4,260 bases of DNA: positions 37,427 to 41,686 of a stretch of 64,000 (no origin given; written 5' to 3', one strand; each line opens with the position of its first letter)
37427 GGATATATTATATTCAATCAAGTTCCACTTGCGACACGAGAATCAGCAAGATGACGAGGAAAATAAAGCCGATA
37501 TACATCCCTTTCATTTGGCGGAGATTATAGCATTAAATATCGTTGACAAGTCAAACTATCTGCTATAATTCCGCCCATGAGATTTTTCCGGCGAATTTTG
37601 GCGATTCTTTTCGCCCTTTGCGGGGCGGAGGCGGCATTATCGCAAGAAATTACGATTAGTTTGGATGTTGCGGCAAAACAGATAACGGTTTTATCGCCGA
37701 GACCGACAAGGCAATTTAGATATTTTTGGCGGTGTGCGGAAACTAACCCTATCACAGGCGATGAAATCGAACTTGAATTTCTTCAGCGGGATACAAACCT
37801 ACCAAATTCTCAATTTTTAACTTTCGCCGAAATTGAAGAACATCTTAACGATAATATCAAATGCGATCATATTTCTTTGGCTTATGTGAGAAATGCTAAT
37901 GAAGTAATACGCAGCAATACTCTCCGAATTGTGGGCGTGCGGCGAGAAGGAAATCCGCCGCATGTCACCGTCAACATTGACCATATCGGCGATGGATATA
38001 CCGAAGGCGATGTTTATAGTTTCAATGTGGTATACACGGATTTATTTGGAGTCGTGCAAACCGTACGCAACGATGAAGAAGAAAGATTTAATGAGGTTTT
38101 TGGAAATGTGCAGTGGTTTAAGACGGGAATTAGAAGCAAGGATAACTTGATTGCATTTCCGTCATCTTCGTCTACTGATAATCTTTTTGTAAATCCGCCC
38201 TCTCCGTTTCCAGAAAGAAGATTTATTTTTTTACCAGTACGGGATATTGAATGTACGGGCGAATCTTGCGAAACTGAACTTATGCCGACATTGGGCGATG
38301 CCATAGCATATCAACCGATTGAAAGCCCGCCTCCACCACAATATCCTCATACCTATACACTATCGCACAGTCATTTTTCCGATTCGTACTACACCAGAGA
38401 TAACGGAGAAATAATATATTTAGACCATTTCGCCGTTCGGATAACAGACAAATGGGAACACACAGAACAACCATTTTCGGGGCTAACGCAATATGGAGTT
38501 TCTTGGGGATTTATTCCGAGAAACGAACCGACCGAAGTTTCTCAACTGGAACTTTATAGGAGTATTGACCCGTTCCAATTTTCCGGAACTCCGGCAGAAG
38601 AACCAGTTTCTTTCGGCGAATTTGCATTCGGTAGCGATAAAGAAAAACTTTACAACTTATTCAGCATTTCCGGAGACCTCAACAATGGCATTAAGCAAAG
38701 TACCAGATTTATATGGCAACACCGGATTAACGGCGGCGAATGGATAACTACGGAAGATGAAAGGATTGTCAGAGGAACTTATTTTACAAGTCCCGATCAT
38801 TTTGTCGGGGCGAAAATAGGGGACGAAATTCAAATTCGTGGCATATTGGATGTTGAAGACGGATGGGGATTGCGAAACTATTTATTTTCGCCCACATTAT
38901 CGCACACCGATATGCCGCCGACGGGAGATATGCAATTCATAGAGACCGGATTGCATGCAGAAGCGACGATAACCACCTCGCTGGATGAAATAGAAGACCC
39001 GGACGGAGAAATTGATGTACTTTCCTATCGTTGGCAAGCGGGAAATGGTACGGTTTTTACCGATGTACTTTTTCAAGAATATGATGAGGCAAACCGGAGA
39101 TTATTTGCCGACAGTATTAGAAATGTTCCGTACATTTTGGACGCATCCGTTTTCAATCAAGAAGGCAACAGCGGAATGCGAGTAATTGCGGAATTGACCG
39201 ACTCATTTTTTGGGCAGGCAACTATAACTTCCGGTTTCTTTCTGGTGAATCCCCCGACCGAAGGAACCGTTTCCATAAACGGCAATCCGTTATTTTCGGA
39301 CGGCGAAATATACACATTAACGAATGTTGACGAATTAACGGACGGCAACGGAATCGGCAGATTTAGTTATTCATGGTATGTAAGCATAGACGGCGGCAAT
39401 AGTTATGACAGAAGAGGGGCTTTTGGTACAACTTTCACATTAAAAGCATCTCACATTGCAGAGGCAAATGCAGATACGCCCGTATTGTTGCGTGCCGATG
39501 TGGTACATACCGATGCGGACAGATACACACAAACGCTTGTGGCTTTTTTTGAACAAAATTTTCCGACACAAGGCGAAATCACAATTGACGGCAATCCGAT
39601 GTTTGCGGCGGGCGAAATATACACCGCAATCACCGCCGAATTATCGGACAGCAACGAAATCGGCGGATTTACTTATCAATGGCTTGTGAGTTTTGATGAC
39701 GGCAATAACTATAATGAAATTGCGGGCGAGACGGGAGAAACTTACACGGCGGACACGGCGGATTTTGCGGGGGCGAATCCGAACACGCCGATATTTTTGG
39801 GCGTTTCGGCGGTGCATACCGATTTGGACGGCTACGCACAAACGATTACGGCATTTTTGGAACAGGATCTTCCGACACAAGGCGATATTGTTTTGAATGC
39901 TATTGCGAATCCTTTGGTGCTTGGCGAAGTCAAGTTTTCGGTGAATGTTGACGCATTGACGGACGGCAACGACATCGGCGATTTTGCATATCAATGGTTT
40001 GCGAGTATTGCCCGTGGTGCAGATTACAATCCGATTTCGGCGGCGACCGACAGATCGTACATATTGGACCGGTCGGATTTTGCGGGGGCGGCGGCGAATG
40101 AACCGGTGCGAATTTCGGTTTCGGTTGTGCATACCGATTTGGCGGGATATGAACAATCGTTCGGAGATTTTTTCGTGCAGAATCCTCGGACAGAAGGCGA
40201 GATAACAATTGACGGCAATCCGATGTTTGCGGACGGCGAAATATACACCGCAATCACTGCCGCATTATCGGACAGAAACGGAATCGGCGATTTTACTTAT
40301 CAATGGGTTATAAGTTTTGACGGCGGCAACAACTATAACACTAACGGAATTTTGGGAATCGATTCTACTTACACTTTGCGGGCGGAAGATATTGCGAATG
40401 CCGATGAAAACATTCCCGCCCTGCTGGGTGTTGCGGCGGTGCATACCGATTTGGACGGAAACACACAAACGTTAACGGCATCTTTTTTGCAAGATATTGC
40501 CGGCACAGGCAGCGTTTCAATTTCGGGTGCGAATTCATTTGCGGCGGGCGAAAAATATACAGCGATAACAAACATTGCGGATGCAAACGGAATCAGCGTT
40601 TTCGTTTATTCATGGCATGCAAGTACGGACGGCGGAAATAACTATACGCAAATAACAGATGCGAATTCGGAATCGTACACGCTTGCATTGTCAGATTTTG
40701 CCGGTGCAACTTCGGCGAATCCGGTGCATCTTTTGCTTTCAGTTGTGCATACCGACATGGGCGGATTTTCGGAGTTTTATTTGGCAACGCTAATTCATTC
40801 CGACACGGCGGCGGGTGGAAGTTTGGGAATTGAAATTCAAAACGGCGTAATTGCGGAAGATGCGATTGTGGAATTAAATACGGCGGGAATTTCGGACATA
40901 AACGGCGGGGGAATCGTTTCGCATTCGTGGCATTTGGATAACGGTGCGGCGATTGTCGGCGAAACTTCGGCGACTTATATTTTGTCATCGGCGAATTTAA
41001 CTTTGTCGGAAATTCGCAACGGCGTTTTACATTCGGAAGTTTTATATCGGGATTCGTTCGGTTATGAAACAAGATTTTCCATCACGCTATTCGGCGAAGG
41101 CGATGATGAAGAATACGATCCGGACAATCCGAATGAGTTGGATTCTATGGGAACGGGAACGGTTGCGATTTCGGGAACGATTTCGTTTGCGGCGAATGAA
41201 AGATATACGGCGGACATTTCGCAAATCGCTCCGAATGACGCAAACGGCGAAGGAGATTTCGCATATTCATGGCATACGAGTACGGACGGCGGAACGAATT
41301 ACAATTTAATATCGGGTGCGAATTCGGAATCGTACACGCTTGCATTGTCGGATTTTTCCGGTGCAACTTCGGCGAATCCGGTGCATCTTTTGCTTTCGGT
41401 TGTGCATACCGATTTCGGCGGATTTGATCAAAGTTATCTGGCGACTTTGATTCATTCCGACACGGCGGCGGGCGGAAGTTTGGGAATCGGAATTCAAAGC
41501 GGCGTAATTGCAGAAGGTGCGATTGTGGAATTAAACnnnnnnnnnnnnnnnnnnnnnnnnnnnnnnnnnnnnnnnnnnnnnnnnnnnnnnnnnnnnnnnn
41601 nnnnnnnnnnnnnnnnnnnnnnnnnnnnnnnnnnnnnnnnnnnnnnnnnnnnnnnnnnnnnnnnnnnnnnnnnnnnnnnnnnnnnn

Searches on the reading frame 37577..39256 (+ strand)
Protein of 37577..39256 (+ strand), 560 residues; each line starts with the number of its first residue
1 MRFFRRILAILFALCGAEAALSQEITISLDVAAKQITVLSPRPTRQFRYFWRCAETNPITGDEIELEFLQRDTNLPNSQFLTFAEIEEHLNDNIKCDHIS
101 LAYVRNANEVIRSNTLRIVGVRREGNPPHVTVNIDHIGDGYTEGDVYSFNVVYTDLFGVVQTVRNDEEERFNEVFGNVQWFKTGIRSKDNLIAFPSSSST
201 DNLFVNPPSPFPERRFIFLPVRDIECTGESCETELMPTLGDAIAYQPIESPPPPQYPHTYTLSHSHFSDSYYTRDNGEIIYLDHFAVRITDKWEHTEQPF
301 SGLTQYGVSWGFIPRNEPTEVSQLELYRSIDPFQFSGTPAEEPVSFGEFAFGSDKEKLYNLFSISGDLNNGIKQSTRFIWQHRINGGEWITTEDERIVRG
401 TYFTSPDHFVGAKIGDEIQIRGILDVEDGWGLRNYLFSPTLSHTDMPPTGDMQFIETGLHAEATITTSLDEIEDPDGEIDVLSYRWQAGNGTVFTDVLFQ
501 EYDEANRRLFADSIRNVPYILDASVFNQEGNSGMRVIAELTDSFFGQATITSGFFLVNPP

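Call 34: search_protein_families(library=ncbifam, proteins=[window:37577-39076:+], max_evalue=0.1)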
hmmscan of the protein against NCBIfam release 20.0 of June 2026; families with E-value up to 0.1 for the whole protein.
window:37577-39076:+ (500 aa): 0 families

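Call 35: find_homologous_proteins(query=window:37577-39256:+)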
Query window:37577-39256:+ (560 aa): 2 proteins with E <= 0.001 among 8000 candidates.
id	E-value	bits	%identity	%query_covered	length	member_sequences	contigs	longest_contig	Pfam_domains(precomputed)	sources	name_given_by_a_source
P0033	2.7e-273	926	90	79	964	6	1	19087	-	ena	-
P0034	1.0e-268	911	89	79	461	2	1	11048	-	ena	-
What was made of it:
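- Tried and rejected: Search with the first 560 aa of the big protein (call 35): found only two near-identical fragments, P0033 and P0034.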

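Call 83: find_encoding_contigs(protein=P0034, flank=8000, max_places=5)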
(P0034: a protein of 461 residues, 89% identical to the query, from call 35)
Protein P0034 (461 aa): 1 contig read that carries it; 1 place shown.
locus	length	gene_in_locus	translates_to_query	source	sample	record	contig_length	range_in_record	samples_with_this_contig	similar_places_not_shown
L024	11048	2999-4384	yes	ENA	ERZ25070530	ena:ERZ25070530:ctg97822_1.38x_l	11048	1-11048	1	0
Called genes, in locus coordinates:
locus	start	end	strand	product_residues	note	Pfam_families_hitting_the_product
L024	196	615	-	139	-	PF01292:Ni_hydr_CYTB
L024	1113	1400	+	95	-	-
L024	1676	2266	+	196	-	-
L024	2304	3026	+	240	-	PF00271:Helicase_C, PF22590:Cas3-like_C_2 (weak), PF19833:RecG_dom3_C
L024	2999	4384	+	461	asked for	-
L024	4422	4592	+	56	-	-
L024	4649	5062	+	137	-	-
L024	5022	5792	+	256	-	-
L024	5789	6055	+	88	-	-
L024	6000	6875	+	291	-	-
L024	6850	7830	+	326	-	-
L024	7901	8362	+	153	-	-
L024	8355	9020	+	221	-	-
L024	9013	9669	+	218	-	-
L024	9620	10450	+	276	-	-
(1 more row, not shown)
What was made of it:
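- Tried and rejected: P0034 contig (1.38x coverage, call 83): judged too unreliable to support head or promoter swapping between loci.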

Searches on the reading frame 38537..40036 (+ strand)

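Call 33: search_protein_families(library=pfam, proteins=[window:38537-40036:+], max_evalue=0.1)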
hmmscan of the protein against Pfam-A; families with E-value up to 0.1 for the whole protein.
window:38537-40036:+ (500 aa): 1 family
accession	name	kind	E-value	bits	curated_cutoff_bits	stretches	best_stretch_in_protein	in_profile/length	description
PF16378.10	DUF4988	-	0.013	15.7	30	0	351-414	99-155/183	Domain of unknown function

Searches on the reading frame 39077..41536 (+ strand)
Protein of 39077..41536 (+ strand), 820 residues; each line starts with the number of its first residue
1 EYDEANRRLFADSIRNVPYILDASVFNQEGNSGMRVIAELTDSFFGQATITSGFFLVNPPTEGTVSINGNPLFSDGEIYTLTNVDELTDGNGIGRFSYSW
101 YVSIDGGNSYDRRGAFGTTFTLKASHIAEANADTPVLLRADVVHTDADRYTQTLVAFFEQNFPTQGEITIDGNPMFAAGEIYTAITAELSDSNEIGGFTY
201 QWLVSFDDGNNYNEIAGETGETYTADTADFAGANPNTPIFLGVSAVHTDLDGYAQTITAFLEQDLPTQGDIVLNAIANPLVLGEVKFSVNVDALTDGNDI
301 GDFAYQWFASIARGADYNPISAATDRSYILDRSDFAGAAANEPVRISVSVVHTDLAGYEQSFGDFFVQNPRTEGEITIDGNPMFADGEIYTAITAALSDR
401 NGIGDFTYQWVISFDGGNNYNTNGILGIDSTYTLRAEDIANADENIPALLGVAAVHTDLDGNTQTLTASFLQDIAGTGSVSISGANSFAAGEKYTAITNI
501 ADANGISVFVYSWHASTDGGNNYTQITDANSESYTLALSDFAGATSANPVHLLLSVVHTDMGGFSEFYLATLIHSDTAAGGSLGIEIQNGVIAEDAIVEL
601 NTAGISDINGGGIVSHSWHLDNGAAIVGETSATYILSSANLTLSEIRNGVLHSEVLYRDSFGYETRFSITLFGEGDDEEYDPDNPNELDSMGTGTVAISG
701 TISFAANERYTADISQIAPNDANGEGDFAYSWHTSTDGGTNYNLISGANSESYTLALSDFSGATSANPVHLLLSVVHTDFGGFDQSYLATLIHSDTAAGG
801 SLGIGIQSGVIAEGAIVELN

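Call 34: search_protein_families(library=ncbifam, proteins=[window:39077-41536:+], max_evalue=0.1)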
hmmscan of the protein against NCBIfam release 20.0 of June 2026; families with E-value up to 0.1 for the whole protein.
window:39077-41536:+ (820 aa): 1 family
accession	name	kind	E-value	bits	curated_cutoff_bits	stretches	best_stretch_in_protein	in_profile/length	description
NF040485.1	ZirU_fam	subfamily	9e-07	29.2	100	0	439-536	92-196/210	ZirU family protein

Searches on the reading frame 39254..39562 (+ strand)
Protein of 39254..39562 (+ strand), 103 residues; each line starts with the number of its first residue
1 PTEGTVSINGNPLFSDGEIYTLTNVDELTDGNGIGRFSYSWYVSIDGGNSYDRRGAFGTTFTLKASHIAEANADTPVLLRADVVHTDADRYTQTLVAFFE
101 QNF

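Call 42: search_solved_structures(query=A3, max_evalue=1)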
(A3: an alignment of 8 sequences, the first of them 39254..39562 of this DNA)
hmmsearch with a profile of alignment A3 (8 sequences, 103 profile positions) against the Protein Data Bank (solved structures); distinct sequences matched with E-value up to 1: 0.

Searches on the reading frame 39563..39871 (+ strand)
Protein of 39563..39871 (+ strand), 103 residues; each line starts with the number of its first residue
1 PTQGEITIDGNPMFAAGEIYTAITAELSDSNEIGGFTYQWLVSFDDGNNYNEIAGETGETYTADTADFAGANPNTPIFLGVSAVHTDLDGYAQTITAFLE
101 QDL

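Call 60: predict_structure(alignment_id=A6)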
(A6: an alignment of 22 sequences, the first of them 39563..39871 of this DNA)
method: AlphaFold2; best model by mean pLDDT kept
length: 103 residues; sequences in the alignment: 22
mean_pLDDT: 92.1   pTM: 0.84
mean pLDDT of the five models: 92.1, 90.8, 90.8, 90.1, 89.9
residues with pLDDT >= 90: 73; 70-90: 29; 50-70: 1; < 50: 0
segments of 3 or more residues with pLDDT < 50: none
pLDDT, mean of each block of 10 residues (from residue 1): 90 94 90 90 95 96 94 93 90 93 81
secondary structure, 60 per line:
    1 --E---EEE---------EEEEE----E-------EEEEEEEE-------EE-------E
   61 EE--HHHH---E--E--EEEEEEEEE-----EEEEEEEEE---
elements in order: E7-9 E19-23 E36-43 E60-62 H65-68 E78-86 E92-100

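Call 62: fold_search(model_id=the predicted structure, library=pdb)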
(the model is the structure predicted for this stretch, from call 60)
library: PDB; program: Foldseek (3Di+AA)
matches with E <= 10: 1118; with E <= 0.001: 0
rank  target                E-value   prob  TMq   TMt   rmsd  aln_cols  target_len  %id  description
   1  4dix_A                1.2e-03  1.00  0.55  0.29   3.6        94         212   21  Crystal structure of the Ig-PH domain of actin-binding protein SCAB1 (released 2012-02-29)
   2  3dlq_R                1.0e-02  1.00  0.52  0.31   4.4       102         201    9  Crystal structure of the IL-22/IL-22R1 complex (released 2008-08-19)
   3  9e99_J                1.2e-02  0.98  0.42  0.20   5.9       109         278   12  Cryo-EM reconstruction of Escherichia phage N4 capsid (released 2025-02-19)
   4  9lbz_q                1.5e-02  0.97  0.36  0.23   4.3        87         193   15  unique-vertex of mature phage N4 (released 2025-04-16)
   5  9p26                  1.8e-02  0.99  0.48  0.16   5.9       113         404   11  Crystal structure of GH158(Pro) at 1.40 angstrom resolution (released 2026-03-11)
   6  2haz                  2.1e-02  0.85  0.37  0.36   9.7       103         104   12  Crystal structure of the first fibronectin domain of human NCAM1 (released 2006-10-03)
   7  6nz0_Z                2.2e-02  0.98  0.42  0.44   5.7       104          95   16  Cryo-EM structure of AAV-2 in complex with AAVR PKD domains 1 and 2 (released 2019-06-12)
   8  4z0v                  2.8e-02  1.00  0.58  0.17   3.8       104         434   15  The structure of human PDE12 residues 161-609 (released 2015-06-17)
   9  4u4b                  2.9e-02  1.00  0.50  0.19   4.3       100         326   13  Crystal Structure of Pectate Lyase Pel3 from Pectobacterium carotovorum with one monomer in the A.U. (released 2015-08-05)
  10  2l3b_MODEL_1_A        2.9e-02  0.72  0.33  0.28   7.8       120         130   16  Solution NMR structure of the BT_0084 lipoprotein from Bacteroides thetaiotaomicron, Northeast Structural Geno (released 2010-11-10)
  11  9p25                  3.1e-02  0.99  0.49  0.16   6.4       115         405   10  Crystal structure of GH158(Pro) at 0.89 angstrom resolution (released 2026-03-11)
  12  9p2f_A                3.1e-02  0.98  0.47  0.16   6.3       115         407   11  Crystal structure of GH158(Pro) soaked with mixed linkage (G4G3G) oligosaccharide at 1.15 angstrom resolution (released 2026-03-11)
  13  7wqp_R                3.1e-02  0.96  0.39  0.41   6.2       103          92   14  Adeno-associated virus serotype PHP.eB in complex with AAVR (released 2022-06-15)
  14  4l9d_A                3.3e-02  0.99  0.44  0.52   5.6        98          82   12  Crystal structure of the PKD1 domain from Vibrio cholerae metalloprotease PrtV (released 2013-07-10)
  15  9d7z_J                3.4e-02  0.99  0.48  0.31   5.3       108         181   13  Shigella flexneri bacteriophage Moo19 Icosahedral Reconstruction (released 2025-01-15)
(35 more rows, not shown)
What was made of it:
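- Closest known: Giant T1SS RTX adhesins. Same: Foldseek hits include the MpIBP BIg domain and a 'large adhesion protein' extender (call 62).
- The rod unit gives AF2 pLDDT 92, and its Foldseek hits are Ig, PKD, FN3 and BIg domains (calls 60, 62).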

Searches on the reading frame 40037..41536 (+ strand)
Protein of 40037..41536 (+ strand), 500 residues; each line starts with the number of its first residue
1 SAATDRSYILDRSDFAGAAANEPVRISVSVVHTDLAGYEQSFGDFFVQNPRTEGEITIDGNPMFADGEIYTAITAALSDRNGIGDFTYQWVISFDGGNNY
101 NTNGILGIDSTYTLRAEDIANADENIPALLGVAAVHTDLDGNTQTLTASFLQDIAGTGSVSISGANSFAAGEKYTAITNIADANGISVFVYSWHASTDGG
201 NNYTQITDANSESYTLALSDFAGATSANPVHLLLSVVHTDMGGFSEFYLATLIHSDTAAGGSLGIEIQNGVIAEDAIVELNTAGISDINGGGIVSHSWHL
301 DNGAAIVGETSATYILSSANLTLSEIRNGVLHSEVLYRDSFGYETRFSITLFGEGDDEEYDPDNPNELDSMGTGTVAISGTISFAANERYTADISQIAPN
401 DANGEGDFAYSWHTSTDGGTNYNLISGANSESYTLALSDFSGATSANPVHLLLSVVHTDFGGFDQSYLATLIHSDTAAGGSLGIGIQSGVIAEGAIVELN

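Call 33: search_protein_families(library=pfam, proteins=[window:40037-41536:+], max_evalue=0.1)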
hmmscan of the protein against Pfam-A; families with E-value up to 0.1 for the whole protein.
window:40037-41536:+ (500 aa): 1 family
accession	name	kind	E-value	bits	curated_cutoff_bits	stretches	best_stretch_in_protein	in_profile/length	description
PF23197.1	IG_AIR9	-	0.012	15.9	27.5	0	405-440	28-62/87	AIR9 A9 domain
